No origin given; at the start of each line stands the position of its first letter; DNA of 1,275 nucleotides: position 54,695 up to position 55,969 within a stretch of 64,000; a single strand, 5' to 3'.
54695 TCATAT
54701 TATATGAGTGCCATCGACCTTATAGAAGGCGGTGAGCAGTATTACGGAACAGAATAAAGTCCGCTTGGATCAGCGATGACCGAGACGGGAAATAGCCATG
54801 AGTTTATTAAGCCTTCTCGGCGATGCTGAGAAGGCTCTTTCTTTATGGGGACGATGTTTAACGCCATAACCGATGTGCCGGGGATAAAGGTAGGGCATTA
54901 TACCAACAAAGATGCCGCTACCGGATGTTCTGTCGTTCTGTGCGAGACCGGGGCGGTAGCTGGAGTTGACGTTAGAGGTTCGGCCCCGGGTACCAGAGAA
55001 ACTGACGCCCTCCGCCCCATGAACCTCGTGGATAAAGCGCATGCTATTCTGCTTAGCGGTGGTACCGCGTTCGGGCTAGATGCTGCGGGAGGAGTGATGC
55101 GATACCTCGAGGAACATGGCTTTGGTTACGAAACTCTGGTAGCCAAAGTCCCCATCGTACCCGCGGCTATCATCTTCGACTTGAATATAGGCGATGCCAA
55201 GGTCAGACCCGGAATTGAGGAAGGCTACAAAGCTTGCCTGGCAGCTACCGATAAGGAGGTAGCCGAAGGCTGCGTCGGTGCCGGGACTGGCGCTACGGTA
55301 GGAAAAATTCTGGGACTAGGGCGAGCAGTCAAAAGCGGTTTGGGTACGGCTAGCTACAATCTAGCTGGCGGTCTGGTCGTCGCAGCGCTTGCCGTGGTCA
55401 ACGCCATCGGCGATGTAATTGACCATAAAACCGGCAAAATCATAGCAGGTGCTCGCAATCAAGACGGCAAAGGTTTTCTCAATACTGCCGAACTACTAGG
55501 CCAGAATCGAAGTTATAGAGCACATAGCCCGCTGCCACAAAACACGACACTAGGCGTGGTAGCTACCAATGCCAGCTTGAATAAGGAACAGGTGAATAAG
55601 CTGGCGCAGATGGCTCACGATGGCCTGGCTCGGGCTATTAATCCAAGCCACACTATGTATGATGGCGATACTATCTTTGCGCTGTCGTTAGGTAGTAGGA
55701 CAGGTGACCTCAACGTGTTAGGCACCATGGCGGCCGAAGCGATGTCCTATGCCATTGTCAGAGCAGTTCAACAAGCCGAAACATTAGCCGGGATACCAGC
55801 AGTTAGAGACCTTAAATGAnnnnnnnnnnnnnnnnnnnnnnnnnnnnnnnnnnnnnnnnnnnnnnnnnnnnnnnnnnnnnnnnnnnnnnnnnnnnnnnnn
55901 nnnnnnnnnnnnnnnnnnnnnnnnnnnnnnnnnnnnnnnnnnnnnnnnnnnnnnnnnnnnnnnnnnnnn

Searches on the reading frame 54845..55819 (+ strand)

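Call 81: search_protein_families(library=pfam, proteins=[window:54845-55819:+], max_evalue=0.00001)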
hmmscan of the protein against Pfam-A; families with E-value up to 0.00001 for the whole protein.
window:54845-55819:+ (324 aa): 1 family
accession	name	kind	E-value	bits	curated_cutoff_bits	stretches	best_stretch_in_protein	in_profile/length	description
PF03576.19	Peptidase_S58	-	1e-52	180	23.9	1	6-317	1-302/307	Peptidase family S58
